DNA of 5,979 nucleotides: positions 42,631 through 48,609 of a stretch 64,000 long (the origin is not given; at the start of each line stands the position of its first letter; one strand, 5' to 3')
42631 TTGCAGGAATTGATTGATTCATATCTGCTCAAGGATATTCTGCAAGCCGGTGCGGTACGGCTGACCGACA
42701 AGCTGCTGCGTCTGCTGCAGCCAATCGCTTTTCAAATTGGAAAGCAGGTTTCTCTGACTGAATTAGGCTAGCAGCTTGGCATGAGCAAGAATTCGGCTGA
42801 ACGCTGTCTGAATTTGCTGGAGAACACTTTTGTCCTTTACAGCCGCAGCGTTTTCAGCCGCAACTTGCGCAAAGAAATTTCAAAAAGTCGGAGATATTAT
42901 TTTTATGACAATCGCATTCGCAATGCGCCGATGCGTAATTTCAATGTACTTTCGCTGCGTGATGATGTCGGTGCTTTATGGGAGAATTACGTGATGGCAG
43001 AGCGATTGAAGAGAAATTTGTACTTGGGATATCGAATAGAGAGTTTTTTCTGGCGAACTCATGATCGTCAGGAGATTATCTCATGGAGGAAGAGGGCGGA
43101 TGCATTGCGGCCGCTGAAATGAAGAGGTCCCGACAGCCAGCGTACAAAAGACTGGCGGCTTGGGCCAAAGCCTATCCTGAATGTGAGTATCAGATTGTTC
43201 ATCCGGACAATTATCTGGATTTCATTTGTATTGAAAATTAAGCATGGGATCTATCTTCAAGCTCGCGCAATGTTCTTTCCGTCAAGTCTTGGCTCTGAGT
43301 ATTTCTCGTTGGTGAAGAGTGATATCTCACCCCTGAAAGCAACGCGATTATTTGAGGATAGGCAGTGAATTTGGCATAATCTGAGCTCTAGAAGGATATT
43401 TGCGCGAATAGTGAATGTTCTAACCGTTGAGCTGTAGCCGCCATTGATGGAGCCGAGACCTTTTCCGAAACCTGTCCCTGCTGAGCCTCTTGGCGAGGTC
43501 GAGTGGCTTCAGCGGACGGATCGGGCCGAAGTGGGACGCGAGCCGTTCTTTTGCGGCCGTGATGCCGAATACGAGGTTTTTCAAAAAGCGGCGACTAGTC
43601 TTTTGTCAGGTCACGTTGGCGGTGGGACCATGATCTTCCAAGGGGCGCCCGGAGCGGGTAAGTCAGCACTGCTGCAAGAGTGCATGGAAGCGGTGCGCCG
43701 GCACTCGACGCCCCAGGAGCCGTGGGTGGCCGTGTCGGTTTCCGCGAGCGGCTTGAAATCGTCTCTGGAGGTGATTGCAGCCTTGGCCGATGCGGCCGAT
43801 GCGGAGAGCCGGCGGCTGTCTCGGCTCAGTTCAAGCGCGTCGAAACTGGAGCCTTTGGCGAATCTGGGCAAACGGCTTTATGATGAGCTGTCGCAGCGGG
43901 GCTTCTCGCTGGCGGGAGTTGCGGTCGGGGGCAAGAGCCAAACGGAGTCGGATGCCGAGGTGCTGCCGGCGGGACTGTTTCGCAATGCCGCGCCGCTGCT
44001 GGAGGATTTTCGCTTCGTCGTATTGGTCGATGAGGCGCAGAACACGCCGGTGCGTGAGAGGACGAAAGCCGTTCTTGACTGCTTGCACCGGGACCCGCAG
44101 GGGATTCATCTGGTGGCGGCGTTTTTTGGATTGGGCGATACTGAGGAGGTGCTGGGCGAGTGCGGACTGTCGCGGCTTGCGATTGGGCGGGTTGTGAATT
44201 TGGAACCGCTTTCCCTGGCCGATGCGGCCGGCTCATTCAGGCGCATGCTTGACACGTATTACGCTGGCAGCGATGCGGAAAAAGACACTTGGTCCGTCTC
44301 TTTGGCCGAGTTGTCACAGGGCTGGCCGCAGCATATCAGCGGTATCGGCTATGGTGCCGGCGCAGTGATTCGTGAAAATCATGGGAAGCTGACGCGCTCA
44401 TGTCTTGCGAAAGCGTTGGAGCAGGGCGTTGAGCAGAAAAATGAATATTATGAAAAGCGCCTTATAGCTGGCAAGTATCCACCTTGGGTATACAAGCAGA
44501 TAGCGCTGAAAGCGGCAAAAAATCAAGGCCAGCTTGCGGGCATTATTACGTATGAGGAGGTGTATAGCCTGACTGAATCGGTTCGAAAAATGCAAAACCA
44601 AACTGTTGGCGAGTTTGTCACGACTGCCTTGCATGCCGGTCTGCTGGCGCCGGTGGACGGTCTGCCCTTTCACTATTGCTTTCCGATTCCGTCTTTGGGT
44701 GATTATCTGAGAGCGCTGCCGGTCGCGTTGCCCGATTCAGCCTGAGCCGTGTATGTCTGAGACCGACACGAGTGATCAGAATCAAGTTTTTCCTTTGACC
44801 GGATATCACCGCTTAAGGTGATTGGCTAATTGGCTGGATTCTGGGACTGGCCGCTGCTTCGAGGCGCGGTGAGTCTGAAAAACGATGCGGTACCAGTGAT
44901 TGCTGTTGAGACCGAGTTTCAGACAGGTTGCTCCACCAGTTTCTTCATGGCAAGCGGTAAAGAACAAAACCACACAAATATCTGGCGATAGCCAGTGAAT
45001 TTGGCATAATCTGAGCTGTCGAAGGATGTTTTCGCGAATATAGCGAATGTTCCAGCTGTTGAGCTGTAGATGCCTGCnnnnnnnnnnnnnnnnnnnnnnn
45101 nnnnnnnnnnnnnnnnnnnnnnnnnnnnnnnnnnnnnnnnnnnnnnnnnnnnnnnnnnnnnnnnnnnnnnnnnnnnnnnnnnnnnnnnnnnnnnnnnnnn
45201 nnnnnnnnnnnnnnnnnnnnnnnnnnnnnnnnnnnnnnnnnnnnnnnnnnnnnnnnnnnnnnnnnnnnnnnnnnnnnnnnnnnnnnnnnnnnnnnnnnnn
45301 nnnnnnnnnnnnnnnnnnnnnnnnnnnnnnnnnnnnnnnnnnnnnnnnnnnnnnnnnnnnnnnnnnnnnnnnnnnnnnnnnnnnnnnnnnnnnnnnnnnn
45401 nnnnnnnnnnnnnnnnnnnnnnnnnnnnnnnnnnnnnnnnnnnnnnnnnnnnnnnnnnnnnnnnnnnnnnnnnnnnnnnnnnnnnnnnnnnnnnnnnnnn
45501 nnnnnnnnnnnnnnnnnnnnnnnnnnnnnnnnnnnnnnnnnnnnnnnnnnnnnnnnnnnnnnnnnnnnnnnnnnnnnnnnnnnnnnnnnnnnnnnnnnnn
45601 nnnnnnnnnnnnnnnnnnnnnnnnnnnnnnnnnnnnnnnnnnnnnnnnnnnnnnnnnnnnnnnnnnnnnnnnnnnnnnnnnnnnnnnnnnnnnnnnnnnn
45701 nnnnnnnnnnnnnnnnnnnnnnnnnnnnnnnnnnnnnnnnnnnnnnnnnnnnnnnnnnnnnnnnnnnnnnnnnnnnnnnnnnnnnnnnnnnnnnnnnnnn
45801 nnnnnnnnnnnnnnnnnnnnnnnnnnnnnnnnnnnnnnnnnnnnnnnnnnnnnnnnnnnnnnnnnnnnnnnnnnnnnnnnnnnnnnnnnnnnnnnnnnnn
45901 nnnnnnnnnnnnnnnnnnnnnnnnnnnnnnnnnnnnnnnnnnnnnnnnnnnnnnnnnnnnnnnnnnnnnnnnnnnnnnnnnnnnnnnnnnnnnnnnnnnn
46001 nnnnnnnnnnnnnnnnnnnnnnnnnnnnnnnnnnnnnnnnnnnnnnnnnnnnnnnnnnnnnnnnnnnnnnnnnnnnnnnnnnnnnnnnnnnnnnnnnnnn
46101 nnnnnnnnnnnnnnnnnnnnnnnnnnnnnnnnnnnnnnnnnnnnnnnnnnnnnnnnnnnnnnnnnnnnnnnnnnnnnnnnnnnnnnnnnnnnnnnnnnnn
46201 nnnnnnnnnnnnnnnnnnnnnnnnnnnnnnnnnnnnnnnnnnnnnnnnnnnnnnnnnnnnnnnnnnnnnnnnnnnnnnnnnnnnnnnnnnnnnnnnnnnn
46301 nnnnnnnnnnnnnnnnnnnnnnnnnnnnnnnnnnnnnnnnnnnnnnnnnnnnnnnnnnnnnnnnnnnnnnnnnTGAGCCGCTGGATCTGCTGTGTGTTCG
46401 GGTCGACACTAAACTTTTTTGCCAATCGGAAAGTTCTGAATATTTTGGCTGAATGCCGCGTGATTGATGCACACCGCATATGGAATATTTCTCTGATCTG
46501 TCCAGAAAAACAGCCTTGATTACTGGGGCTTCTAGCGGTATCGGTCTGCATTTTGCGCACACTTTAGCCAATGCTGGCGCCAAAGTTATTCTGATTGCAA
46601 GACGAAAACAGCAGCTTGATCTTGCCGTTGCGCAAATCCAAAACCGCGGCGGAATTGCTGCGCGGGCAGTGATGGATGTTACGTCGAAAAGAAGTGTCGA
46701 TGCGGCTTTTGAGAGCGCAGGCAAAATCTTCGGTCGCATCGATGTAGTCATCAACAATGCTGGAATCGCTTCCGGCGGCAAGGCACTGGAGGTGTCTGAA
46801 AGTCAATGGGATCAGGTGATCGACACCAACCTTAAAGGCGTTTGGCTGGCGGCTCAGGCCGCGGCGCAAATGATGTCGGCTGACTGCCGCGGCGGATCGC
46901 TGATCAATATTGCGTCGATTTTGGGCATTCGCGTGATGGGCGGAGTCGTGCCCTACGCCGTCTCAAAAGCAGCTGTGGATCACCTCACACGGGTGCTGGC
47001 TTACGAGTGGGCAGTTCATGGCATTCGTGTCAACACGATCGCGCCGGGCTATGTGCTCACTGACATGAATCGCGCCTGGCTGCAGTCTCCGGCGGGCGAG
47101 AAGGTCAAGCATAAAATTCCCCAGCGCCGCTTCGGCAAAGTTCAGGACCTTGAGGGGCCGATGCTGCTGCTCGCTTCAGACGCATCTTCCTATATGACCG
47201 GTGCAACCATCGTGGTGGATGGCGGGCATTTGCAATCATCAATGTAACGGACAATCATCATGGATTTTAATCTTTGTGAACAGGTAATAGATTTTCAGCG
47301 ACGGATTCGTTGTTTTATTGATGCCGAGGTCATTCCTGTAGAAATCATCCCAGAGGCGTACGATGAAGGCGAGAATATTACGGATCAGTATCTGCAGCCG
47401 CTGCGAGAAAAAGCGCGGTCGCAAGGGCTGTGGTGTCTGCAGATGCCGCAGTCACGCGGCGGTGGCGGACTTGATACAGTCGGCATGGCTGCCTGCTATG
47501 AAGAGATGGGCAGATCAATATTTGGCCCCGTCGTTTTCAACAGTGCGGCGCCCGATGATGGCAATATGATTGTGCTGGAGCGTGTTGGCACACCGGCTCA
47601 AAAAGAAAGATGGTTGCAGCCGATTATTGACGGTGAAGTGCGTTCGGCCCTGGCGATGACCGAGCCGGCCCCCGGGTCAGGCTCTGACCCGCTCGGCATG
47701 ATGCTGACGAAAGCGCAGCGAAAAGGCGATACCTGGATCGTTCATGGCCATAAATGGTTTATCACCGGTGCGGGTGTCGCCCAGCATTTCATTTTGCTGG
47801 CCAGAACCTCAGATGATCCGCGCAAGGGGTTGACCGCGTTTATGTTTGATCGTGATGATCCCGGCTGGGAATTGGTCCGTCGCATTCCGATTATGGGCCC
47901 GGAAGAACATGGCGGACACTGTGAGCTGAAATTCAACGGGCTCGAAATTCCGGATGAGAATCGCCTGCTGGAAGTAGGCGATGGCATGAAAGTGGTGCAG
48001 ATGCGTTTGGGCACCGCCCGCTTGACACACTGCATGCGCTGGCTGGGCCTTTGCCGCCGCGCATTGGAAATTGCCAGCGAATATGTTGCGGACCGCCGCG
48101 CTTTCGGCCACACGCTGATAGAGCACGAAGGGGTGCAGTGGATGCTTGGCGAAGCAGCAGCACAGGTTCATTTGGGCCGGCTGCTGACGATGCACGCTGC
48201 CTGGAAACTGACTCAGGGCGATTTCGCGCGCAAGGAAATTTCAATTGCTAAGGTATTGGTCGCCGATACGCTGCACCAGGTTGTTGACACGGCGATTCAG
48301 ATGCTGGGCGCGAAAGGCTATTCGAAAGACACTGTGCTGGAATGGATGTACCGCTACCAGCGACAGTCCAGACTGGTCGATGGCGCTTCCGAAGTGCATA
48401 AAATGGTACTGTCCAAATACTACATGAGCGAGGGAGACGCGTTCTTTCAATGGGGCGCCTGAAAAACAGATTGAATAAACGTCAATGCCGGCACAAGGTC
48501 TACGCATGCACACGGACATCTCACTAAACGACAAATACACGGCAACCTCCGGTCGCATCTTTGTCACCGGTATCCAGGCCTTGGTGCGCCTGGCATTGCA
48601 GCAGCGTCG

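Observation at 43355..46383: Tandem, mosaic-diverged pair of AAA+/STAND-like P-loop NTPases, each with its own copy of the promoter region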

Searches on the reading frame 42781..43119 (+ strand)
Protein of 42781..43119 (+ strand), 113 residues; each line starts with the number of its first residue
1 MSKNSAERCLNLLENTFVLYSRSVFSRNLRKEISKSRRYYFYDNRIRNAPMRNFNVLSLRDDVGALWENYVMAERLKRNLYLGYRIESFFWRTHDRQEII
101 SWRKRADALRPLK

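Call 11: search_protein_families(library=pfam, proteins=[window:42781-43119:+], max_evalue=0.001)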
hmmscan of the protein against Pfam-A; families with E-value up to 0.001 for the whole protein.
window:42781-43119:+ (113 aa): 1 family
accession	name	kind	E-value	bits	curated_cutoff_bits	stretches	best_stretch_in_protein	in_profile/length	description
PF13635.12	DUF4143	-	2.4e-18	66.8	28.1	1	2-99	43-141/160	Domain of unknown function (DUF4143)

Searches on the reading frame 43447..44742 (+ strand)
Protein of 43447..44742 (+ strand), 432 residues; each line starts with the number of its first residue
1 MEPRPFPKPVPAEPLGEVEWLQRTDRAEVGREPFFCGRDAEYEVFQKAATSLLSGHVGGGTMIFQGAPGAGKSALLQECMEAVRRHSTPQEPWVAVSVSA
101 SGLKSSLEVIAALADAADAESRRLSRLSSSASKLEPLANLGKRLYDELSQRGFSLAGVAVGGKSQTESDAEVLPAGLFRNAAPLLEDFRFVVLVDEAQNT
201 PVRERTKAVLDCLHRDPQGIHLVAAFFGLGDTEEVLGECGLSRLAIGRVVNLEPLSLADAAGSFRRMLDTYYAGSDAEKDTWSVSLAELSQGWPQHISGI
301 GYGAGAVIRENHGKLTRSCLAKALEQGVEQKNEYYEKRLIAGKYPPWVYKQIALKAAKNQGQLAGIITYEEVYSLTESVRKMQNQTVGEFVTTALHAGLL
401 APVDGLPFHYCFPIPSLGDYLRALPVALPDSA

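Call 4: search_protein_families(library=pfam, proteins=[window:43447-44742:+], max_evalue=1)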
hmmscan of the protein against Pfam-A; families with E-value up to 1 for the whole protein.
window:43447-44742:+ (432 aa): 13 families
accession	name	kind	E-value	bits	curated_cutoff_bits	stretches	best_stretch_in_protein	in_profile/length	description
PF13191.12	AAA_16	-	8.1e-08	33.4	32.6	1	35-218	2-160/167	AAA ATPase domain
PF13401.12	AAA_22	-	0.00033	21.4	27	1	60-201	6-97/130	AAA domain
PF18751.7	Ploopntkinase3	-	0.0057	16.7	27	0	65-97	9-41/187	P-loop Nucleotide Kinase3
PF05729.18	NACHT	-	0.009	16.3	26.7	1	61-91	2-32/167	NACHT domain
PF13604.12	AAA_30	-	0.02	15.1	27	1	59-128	18-77/191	AAA domain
PF20703.3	nSTAND1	-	0.1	12.6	27.1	1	32-142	13-95/379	Novel STAND NTPase 1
PF00931.28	NB-ARC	-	0.1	12.3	23.5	1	48-116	8-77/248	NB-ARC domain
PF13245.12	AAA_19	-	0.14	12.8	25.1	1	60-99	12-50/134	AAA domain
PF13481.12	AAA_25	-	0.14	12.2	27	1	47-83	20-57/195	AAA domain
PF09848.15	SLFN-g3_helicase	-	0.16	11.7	24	0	63-97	5-38/354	Schlafen group 3, DNA/RNA helicase domain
PF01443.25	Viral_helicase1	-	0.17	12.1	21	1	63-82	2-21/228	Viral superfamily 1 RNA helicase core domain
PF01078.27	Mg_chelatase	-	0.26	11.1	20.3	1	51-91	14-53/207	Magnesium chelatase, subunit ChlI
PF00910.28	RNA_helicase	-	0.27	12.2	21.5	1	63-96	2-36/105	RNA helicase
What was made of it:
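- Closest known: Pfam AAA_16. Same: AAA_16 is the only Pfam model above threshold (call 4).
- The Walker B motif DEAQN and the AAA_22 hits resemble TniB-type ATPases (call 4).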

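Call 5: search_protein_families(library=padloc, proteins=[window:43447-44742:+], max_evalue=1)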
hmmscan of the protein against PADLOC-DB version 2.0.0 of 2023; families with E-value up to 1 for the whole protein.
window:43447-44742:+ (432 aa): 1 family
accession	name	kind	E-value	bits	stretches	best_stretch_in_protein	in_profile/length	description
PDLC04140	mad8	-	0.0021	15.6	1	59-168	27-133/314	mads_8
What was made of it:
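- On Known anti-phage defence systems (PADLOC-DB 2.0): There is only a mad8 hit at E 2e-3 to 4e-3 (call 5).
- PADLOC gives only a marginal mad8 hit (E 2e-3, call 5).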

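Call 6: search_protein_families(library=ncbifam, proteins=[window:43447-44742:+], max_evalue=1)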
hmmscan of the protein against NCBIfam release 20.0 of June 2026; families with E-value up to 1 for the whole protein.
window:43447-44742:+ (432 aa): 2 families
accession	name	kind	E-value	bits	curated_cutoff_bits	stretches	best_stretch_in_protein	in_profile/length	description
TIGR02928.1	TIGR02928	subfamily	0.00057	18.8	181.3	1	35-121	17-103/366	orc1/cdc6 family replication initiation protein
TIGR03903.1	TOMM_kin_cyc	equivalog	0.032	12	705.75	1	17-86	465-532/1267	TOMM system kinase/cyclase fusion protein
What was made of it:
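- Closest known: Orc1/Cdc6 replication initiators. Different: TIGR02928 scores 17-19 bits against a cutoff of 181 (call 6).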

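Call 57: search_protein_families(library=phrogs, proteins=[window:43447-44742:+], max_evalue=0.1)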
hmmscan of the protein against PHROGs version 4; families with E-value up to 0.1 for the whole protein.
window:43447-44742:+ (432 aa): 2 families
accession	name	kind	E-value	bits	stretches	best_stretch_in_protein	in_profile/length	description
phrog_296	-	integration and excision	0.014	15.1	1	48-128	307-373/626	DNA transposition protein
phrog_6841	-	unknown function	0.016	15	1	33-119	34-112/470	-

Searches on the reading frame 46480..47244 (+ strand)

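Call 11: search_protein_families(library=pfam, proteins=[window:46480-47244:+], max_evalue=0.001)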
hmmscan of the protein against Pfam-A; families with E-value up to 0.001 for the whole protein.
window:46480-47244:+ (255 aa): 6 families
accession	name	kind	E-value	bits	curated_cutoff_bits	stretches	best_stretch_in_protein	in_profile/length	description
PF13561.12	adh_short_C2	-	1e-63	215.5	27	1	16-249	1-234/236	Enoyl-(Acyl carrier protein) reductase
PF00106.31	adh_short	-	6.3e-57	192.7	26.6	1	10-201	1-191/195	short chain dehydrogenase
PF08659.16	KR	-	1.3e-15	58.2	22.6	1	11-172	2-162/180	KR domain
PF01370.27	Epimerase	-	1.5e-08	34.8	20.9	1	12-182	1-168/240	NAD dependent epimerase/dehydratase family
PF23441.1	SDR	-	2.9e-08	33.8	27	1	4-249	2-254/258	SDR-like rossmann domain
PF16363.11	GDP_Man_Dehyd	-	3.3e-05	23.9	27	0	13-97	1-86/332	GDP-mannose 4,6 dehydratase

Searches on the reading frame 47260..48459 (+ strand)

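Call 11: search_protein_families(library=pfam, proteins=[window:47260-48459:+], max_evalue=0.001)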
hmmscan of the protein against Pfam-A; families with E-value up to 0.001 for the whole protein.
window:47260-48459:+ (400 aa): 4 families
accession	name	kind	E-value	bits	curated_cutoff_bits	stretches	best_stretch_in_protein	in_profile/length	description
PF00441.29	Acyl-CoA_dh_1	-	3.6e-37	128.2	22.4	1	240-386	1-147/150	Acyl-CoA dehydrogenase, C-terminal domain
PF02770.24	Acyl-CoA_dh_M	-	6.3e-18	65.2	33.3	1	130-226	1-95/97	Acyl-CoA dehydrogenase, middle domain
PF02771.21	Acyl-CoA_dh_N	-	4.9e-14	53.1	22.9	1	11-126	6-113/113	Acyl-CoA dehydrogenase, N-terminal domain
PF08028.16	Acyl-CoA_dh_2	-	1.2e-11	45.5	22.7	1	255-365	1-121/134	Acyl-CoA dehydrogenase, C-terminal domain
